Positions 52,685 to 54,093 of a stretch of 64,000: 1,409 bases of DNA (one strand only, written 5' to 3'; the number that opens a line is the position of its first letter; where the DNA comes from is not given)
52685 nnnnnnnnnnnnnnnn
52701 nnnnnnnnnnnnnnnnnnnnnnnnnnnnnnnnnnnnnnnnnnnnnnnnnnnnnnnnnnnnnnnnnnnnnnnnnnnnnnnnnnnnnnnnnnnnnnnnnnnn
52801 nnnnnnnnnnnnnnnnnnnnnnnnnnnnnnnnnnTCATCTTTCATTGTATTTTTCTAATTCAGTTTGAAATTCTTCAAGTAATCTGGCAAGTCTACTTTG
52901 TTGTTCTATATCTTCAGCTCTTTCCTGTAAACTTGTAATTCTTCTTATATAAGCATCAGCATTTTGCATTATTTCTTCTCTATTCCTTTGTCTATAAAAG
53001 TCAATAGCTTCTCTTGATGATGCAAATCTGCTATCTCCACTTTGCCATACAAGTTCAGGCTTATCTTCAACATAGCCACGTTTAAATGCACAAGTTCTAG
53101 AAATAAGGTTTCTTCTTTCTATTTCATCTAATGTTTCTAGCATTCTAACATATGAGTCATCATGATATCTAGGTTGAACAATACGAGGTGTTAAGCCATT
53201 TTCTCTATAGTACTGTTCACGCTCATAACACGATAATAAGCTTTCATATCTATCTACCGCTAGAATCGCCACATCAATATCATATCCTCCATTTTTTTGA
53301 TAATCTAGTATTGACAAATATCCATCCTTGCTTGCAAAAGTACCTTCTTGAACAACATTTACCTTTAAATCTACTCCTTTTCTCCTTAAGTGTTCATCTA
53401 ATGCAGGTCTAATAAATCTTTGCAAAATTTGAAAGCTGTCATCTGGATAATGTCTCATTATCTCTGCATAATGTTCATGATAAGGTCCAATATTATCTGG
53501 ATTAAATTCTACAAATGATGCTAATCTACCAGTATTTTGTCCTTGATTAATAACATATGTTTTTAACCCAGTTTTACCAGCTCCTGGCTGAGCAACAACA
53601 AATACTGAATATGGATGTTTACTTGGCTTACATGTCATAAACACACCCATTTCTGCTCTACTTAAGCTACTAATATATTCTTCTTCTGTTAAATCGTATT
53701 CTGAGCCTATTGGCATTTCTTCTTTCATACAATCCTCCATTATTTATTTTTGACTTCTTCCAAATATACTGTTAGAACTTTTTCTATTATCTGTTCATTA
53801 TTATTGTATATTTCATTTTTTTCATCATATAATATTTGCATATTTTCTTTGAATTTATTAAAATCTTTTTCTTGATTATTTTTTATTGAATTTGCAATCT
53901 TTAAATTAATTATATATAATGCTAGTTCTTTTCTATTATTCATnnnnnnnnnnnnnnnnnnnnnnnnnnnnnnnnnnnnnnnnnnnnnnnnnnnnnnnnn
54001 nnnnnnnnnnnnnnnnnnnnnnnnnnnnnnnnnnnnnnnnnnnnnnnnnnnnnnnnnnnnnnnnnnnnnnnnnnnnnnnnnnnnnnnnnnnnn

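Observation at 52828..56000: Accessory islet: HAD nucleotidase / small ORF / zeta-toxin operon divergent from an atypical RSH gene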

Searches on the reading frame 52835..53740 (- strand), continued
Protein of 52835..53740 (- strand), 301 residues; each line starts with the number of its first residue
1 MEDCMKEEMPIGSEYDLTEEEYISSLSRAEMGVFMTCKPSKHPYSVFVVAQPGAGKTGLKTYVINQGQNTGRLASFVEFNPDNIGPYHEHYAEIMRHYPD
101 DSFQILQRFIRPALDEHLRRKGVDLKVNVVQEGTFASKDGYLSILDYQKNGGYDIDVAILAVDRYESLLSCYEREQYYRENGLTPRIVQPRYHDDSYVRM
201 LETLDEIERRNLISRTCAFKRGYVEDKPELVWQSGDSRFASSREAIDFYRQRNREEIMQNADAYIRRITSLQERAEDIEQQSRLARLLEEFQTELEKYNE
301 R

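Call 30: search_solved_structures(query=A2, max_evalue=0.001, show_alignments=2)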
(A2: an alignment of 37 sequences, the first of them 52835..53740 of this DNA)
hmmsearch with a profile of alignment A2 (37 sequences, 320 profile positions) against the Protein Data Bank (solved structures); distinct sequences matched with E-value up to 0.001: 2.
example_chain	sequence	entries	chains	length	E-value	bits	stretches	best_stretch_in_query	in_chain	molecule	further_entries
2p5t_B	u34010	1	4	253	4.4e-16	62.4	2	8-132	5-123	PezT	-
1gvn_B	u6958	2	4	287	2.2e-15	60.1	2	164-238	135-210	ZETA | Zeta-toxin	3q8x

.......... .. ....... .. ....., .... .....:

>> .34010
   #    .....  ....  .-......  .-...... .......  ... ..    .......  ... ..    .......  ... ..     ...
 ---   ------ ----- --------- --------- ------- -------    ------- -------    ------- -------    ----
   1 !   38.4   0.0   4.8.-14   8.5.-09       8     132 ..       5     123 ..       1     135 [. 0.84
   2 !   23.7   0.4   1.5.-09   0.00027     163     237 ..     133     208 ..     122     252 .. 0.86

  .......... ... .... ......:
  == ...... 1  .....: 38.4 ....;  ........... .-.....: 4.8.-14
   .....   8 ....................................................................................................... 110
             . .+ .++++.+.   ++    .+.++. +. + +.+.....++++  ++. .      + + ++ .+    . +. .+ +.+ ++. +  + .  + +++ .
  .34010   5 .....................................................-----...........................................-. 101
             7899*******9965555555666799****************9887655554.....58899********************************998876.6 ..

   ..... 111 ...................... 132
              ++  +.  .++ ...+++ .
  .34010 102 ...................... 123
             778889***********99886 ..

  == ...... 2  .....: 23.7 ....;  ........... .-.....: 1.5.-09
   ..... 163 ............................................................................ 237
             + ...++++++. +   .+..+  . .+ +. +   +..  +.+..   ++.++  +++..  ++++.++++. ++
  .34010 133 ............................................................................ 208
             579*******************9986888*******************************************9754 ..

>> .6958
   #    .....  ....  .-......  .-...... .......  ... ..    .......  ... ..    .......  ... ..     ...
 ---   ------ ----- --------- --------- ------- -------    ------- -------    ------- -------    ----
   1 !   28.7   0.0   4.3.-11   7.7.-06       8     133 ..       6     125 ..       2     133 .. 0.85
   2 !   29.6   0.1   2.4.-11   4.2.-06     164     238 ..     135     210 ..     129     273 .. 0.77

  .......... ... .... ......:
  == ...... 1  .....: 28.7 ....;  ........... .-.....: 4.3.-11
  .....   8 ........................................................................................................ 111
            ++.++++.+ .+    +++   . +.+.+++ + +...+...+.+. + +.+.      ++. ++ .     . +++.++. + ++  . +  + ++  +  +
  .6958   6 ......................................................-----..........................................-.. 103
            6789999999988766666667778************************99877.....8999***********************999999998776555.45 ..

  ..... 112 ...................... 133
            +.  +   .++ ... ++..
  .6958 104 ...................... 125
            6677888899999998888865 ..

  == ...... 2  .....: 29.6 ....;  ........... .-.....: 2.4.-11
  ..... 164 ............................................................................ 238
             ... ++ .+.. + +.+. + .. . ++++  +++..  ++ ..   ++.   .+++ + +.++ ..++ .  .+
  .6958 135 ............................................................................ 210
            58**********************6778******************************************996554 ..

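Call 73: search_dna_similar(query=window:52835-53740:-, collection=phages, mode=protein, max_rows=10)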
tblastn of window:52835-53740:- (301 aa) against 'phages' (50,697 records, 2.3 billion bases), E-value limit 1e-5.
Records with a match: 2; places in all: 2; records where one place covers at least 80% of the query: 0.
Best place of each record, by identity: <60% 2.
By first word of the organism name: Bacteriophage 2.
By host as written in the record: - 2.
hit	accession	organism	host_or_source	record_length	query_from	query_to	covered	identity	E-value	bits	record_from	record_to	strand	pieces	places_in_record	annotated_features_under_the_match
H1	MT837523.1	Bacteriophage sp.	human fecal samples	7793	36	274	79%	22.9%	5e-9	63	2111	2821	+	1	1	record has no annotation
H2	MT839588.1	Bacteriophage sp.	human fecal samples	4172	41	215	58%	23.5%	3e-7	57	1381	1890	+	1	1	record has no annotation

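Call 74: search_dna_similar(query=window:52835-53740:-, collection=plasmids, mode=protein, max_rows=10)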
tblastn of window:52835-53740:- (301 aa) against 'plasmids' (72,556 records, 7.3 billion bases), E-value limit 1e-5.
Records with a match: 210; places in all: 213; records where one place covers at least 80% of the query: 21.
Best place of each record, by identity: <60% 210.
By first word of the organism name: Xanthomonas 77; Enterococcus 32; Pseudomonas 26; Burkholderia 14; Streptomyces 7; Agrobacterium 6; Streptococcus 5; Sinorhizobium 4; Shinella 4; Sphingobium 3; and 25 more.
By predicted mobility (MOB-suite, as given by PLSDB): conjugative 132; non-mobilizable 55; mobilizable 23.
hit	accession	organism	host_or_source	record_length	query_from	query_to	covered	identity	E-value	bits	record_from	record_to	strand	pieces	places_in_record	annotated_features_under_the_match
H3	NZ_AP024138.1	Aeromonas caviae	-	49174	14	269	85%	29.0%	1e-10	69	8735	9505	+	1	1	zeta toxin family protein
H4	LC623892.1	uncultured bacterium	-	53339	33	269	79%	29.1%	2e-10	69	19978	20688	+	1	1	hypothetical protein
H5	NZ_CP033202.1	Xanthomonas oryzae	Oryza sativa,Microbe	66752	13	294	94%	24.1%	5e-11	71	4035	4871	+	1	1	record has no annotation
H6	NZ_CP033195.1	Xanthomonas oryzae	Oryza sativa,single cell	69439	13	294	94%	24.1%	5e-11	71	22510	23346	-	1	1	record has no annotation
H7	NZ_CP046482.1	Xanthomonas oryzae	Oryza sativa,Microbe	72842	13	294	94%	24.1%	5e-11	71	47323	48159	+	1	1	record has no annotation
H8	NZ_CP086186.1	Xanthomonas oryzae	Oryza sativa,monoisolate,rice leaf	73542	13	294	94%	24.1%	5e-11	71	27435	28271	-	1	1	record has no annotation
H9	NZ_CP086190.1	Xanthomonas oryzae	Oryza sativa,monoisolate,rice leaf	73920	13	294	94%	24.1%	5e-11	71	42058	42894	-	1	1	record has no annotation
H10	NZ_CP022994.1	Paraburkholderia aromaticivorans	-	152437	13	294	94%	23.9%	2e-10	69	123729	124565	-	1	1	zeta toxin family protein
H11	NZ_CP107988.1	Streptomyces canus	-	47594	33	301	89%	25.0%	2e-9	66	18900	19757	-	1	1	zeta toxin family protein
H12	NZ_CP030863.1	Streptomyces globosus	cell culture,environment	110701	41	301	87%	25.6%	3e-6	56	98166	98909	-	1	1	zeta toxin family protein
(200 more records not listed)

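Call 82: search_protein_families(library=pfam, proteins=[L104:5970-6857:+, L128:5996-6880:+, L097:1674-2558:+, L126:379-918:+, L128:1028-1903:-, L115:6929-7852:+, L115:7917-8987:+, L115:2474-4318:-, L125:1377-2777:+, L108:1704-2318:+], max_evalue=0.001)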
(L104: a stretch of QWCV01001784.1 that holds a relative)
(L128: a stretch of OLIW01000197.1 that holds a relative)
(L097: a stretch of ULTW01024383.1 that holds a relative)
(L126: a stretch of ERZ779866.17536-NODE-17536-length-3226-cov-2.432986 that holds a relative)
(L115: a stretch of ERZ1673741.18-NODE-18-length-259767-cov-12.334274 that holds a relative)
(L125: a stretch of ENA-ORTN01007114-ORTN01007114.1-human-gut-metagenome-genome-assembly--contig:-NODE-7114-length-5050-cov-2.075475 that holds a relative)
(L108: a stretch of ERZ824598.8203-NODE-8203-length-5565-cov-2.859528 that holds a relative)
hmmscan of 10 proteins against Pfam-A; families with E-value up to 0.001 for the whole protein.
L104:5970-6857:+ (295 aa): 1 family
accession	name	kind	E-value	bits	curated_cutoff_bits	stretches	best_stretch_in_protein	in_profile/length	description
PF02811.25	PHP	-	2.7e-10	41.3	26.4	1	6-99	1-71/164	PHP domain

L128:5996-6880:+ (294 aa): 1 family
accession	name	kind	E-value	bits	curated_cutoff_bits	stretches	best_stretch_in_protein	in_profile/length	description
PF02811.25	PHP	-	1e-08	36.2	26.4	1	3-108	1-116/164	PHP domain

L097:1674-2558:+ (294 aa): 1 family
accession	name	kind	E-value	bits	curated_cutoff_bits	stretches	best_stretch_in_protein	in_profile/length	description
PF02811.25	PHP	-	4.4e-10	40.6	26.4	1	3-115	1-71/164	PHP domain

L126:379-918:+ (179 aa): 0 families

L128:1028-1903:- (291 aa): 1 family
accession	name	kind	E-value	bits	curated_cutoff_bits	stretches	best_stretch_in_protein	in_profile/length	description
PF02811.25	PHP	-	2.5e-09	38.1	26.4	1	3-261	1-126/164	PHP domain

L115:6929-7852:+ (307 aa): 1 family
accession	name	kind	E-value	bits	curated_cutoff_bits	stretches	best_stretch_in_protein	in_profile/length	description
PF01430.24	HSP33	-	1.5e-97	326.8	21.4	1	16-294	1-273/273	Hsp33 protein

L115:7917-8987:+ (356 aa): 1 family
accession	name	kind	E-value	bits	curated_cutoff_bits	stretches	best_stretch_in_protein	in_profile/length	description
PF01636.29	APH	-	6.1e-08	33.2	23.2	1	58-271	10-213/239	Phosphotransferase enzyme family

L115:2474-4318:- (614 aa): 3 families
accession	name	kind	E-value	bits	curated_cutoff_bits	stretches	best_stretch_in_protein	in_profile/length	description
PF00152.25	tRNA-synt_2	-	1e-110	370.1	25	1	153-583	2-307/308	tRNA synthetases class II (D, K and N)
PF01336.31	tRNA_anti-codon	-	1.1e-14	54.6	27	1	51-134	1-75/75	OB-fold nucleic acid binding domain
PF02938.19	GAD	-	5e-10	39.9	23.4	1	348-430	9-93/95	GAD domain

L125:1377-2777:+ (466 aa): 1 family
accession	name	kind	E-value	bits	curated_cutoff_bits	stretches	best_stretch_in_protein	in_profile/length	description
PF06414.18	Zeta_toxin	-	1.4e-18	67.5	22.3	2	42-154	13-123/199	Zeta toxin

L108:1704-2318:+ (204 aa): 1 family
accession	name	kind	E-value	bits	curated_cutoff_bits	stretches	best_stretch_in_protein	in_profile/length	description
PF05067.18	Mn_catalase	-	6.1e-52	176.8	27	1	1-184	1-197/284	Manganese containing catalase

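Call 92: search_protein_families(library=ncbifam, proteins=[L104:5970-6857:+, L128:5996-6880:+, L115:6019-6903:+], max_evalue=0.01)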
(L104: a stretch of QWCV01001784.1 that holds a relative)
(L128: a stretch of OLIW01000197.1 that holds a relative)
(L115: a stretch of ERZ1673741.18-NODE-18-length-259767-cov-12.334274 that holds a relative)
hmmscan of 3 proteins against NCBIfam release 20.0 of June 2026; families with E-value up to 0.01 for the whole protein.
L104:5970-6857:+ (295 aa): 18 families
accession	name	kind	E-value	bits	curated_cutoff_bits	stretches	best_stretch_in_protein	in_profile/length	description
NF047791.1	RNaseRnm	equivalog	4.9e-22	78.5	375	1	4-294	2-272/275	RNase RNM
NF041577.1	nside_bi_sphtase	equivalog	1.1e-21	77.3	400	2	4-89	3-86/276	3',5'-nucleoside bisphosphate phosphatase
NF041661.1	Cycl_ph_dihydrol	equivalog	5.1e-14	52.2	500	1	6-270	1-246/259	phosphoribosyl 1,2-cyclic phosphate 1,2-diphosphodiesterase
NF038032.1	CehA_McbA_metalo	domain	1.7e-11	44.1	80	1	5-74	5-72/315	CehA/McbA family metallohydrolase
NF045780.1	TrlF_fam_ATP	equivalog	5e-09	35.4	350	1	6-223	9-229/944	TrlF family AAA-like ATPase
NF006375.0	PRK08609.1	equivalog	1e-08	34.2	426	1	6-42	338-374/571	DNA polymerase/3'-5' exonuclease PolX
NF006251.0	PRK08392.1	equivalog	2.3e-08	33.8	212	1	4-48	1-45/216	hypothetical protein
NF004981.0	PRK06361.1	equivalog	1.4e-06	27.8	117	1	4-68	1-71/217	histidinol phosphate phosphatase domain-containing protein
TIGR01856.1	hisJ_fam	subfamily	1.7e-05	24.7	90.2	1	5-86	1-85/252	histidinol-phosphatase HisJ family protein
TIGR01405.1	polC_Gram_pos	equivalog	5.8e-05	21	1043.45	1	5-70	105-170/1211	DNA polymerase III subunit alpha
NF006702.0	PRK09248.1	domain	8.6e-05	22.1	264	1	3-41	3-42/246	PHP domain-containing protein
NF005928.0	PRK07945.1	equivalog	9.4e-05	21.9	250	1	6-41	101-136/337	PHP domain-containing protein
TIGR00594.1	polc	superfamily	0.00027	19.1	434.35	1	5-50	2-49/1022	DNA polymerase III subunit alpha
NF004226.0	PRK05673.1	equivalog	0.0003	18.8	1002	1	3-52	5-56/1146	DNA polymerase III subunit alpha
NF005298.0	PRK06826.1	equivalog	0.00041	18.1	1260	1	3-55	4-62/1151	DNA polymerase III subunit alpha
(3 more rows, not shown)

L128:5996-6880:+ (294 aa): 12 families
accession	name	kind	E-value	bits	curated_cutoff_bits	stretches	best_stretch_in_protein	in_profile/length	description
NF047791.1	RNaseRnm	equivalog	2.1e-24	86.2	375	2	2-95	3-98/275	RNase RNM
NF041577.1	nside_bi_sphtase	equivalog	1.3e-21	77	400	2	2-84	4-84/276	3',5'-nucleoside bisphosphate phosphatase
NF041661.1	Cycl_ph_dihydrol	equivalog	3.3e-15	56.2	500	2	3-78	1-76/259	phosphoribosyl 1,2-cyclic phosphate 1,2-diphosphodiesterase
NF038032.1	CehA_McbA_metalo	domain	2.5e-14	53.4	80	2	2-74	5-76/315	CehA/McbA family metallohydrolase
NF004981.0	PRK06361.1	equivalog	2.1e-07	30.5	117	1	1-66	1-72/217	histidinol phosphate phosphatase domain-containing protein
NF006375.0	PRK08609.1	equivalog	1.8e-06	26.8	426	1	3-39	338-374/571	DNA polymerase/3'-5' exonuclease PolX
NF006251.0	PRK08392.1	equivalog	2.6e-05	23.8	212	1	1-39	1-39/216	hypothetical protein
NF005928.0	PRK07945.1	equivalog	9e-05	22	250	1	3-38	101-136/337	PHP domain-containing protein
TIGR01405.1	polC_Gram_pos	equivalog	0.00016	19.5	1043.45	1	2-71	105-174/1211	DNA polymerase III subunit alpha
TIGR00594.1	polc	superfamily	0.00019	19.6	434.35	1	2-40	2-42/1022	DNA polymerase III subunit alpha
NF006702.0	PRK09248.1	domain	0.00036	20.1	264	0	2-38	5-42/246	PHP domain-containing protein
NF001688.0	PRK00448.1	equivalog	0.00091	16.8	873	1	2-69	339-406/1445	PolC-type DNA polymerase III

L115:6019-6903:+ (294 aa): 17 families
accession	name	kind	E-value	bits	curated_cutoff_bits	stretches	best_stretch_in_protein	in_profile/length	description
NF047791.1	RNaseRnm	equivalog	2.9e-25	89.1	375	2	2-97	3-96/275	RNase RNM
NF041577.1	nside_bi_sphtase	equivalog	3.8e-25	88.6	400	2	2-85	4-85/276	3',5'-nucleoside bisphosphate phosphatase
NF041661.1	Cycl_ph_dihydrol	equivalog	6.2e-17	61.8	500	2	3-80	1-78/259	phosphoribosyl 1,2-cyclic phosphate 1,2-diphosphodiesterase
NF038032.1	CehA_McbA_metalo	domain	2.7e-11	43.5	80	1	2-66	5-68/315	CehA/McbA family metallohydrolase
NF004981.0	PRK06361.1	equivalog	5.2e-07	29.2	117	1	1-66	1-72/217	histidinol phosphate phosphatase domain-containing protein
NF045781.1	Spaf1101_AAA_ATP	equivalog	6e-07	28.3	475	1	20-99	97-182/836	Spaf_1101 family AAA-like ATPase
NF006375.0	PRK08609.1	equivalog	6.3e-07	28.3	426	1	3-38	338-373/571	DNA polymerase/3'-5' exonuclease PolX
NF006251.0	PRK08392.1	equivalog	2.8e-05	23.7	212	1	1-38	1-38/216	hypothetical protein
NF005928.0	PRK07945.1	equivalog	7e-05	22.3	250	1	3-38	101-136/337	PHP domain-containing protein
TIGR01856.1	hisJ_fam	subfamily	9.7e-05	22.2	90.2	1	2-85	1-87/252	histidinol-phosphatase HisJ family protein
TIGR01405.1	polC_Gram_pos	equivalog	0.00044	18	1043.45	1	2-71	105-174/1211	DNA polymerase III subunit alpha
TIGR00594.1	polc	superfamily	0.00058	18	434.35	1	2-72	2-72/1022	DNA polymerase III subunit alpha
NF005298.0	PRK06826.1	equivalog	0.00079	17.2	1260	1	2-72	6-76/1151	DNA polymerase III subunit alpha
NF007079.0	PRK09532.1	equivalog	0.001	17.4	1525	1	2-55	4-59/876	DNA polymerase III subunit alpha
NF005617.0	PRK07374.1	equivalog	0.0022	15.9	1653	1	2-53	4-57/1170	DNA polymerase III subunit alpha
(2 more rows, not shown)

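Call 93: search_solved_structures(query=L128:5996-6880:+, max_evalue=0.01)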
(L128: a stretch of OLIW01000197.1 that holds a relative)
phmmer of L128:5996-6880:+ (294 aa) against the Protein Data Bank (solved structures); distinct sequences matched with E-value up to 0.01: 4.
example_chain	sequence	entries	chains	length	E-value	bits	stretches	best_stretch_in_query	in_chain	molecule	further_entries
9etk_A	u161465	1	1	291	2.6e-13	53.6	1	2-83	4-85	Metal-dependent phosphoesterases (PHP family)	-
7ug9_A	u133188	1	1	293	1.4e-11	47.9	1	2-96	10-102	5'-3' exoribonuclease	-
3e0f_A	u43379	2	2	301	7.9e-11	45.4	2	187-271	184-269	Putative Metal-dependent Phosphoesterase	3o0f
2yb1_A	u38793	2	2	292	1.8e-08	37.7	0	2-82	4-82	AMIDOHYDROLASE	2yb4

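Call 96: find_related_loci(query=A2, collection=viral_contigs, flank=4000)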
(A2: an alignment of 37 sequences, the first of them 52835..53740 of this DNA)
Query A2 (301 aa) in viral_contigs; peptide patterns used: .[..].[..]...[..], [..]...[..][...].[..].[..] (x = any residue, [..] = any of these).
219 stretches matched a pattern; 1 encode a relative of the query (tblastn E <= 1e-3); 1 distinct loci.
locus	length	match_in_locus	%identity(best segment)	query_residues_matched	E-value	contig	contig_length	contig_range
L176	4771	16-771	26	18-259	4e-16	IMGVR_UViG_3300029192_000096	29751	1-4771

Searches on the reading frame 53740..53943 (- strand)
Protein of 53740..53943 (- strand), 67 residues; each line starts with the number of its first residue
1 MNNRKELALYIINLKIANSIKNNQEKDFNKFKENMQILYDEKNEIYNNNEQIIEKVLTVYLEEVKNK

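Call 3: search_protein_families(library=pfam, proteins=[window:53740-53943:-], max_evalue=0.1)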
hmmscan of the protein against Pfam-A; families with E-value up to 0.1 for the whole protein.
window:53740-53943:- (67 aa): 0 families

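Call 4: search_protein_families(library=padloc, proteins=[window:53740-53943:-], max_evalue=0.1)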
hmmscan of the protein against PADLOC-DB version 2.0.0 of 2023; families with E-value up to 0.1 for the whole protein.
window:53740-53943:- (67 aa): 0 families

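Call 6: search_protein_families(library=ncbifam, proteins=[window:53740-53943:-], max_evalue=1)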
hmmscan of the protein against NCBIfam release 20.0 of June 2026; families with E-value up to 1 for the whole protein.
window:53740-53943:- (67 aa): 1 family
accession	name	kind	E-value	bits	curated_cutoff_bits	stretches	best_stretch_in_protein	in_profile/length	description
NF001248.0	PRK00218.1-4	equivalog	0.017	15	225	1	3-64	79-140/207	high frequency lysogenization protein HflD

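Call 7: search_protein_families(library=phrogs, proteins=[window:53740-53943:-], max_evalue=0.1)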
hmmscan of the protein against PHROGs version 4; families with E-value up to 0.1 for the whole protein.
window:53740-53943:- (67 aa): 0 families

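Call 49: search_solved_structures(query=A5, max_evalue=10, show_alignments=2)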
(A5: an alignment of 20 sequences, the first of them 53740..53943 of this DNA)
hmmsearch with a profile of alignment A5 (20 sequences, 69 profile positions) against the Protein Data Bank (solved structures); distinct sequences matched with E-value up to 10: 8.
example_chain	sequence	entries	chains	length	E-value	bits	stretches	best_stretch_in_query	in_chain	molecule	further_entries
2k19_A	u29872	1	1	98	0.15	15.5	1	50-69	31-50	Putative piscicolin 126 immunity protein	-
5jqz_A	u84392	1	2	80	0.28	14.6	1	11-58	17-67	De novo designed homotetramer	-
1pvw_A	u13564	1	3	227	0.65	13.5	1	39-66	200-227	3,4-dihydroxy-2-butanone 4-phosphate synthase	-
1pvy_A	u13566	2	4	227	0.65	13.5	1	39-66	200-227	3,4-dihydroxy-2-butanone 4-phosphate synthase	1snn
2jnh_A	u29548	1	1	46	0.95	13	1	9-40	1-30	E3 ubiquitin-protein ligase CBL-B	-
2ooa_A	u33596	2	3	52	1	12.9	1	9-40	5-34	E3 ubiquitin-protein ligase CBL-B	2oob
3i7f_A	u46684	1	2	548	3.5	11.1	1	7-46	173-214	Aspartyl-tRNA synthetase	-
7qnl_AAA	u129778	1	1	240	4.7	10.7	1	8-43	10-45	DARPIN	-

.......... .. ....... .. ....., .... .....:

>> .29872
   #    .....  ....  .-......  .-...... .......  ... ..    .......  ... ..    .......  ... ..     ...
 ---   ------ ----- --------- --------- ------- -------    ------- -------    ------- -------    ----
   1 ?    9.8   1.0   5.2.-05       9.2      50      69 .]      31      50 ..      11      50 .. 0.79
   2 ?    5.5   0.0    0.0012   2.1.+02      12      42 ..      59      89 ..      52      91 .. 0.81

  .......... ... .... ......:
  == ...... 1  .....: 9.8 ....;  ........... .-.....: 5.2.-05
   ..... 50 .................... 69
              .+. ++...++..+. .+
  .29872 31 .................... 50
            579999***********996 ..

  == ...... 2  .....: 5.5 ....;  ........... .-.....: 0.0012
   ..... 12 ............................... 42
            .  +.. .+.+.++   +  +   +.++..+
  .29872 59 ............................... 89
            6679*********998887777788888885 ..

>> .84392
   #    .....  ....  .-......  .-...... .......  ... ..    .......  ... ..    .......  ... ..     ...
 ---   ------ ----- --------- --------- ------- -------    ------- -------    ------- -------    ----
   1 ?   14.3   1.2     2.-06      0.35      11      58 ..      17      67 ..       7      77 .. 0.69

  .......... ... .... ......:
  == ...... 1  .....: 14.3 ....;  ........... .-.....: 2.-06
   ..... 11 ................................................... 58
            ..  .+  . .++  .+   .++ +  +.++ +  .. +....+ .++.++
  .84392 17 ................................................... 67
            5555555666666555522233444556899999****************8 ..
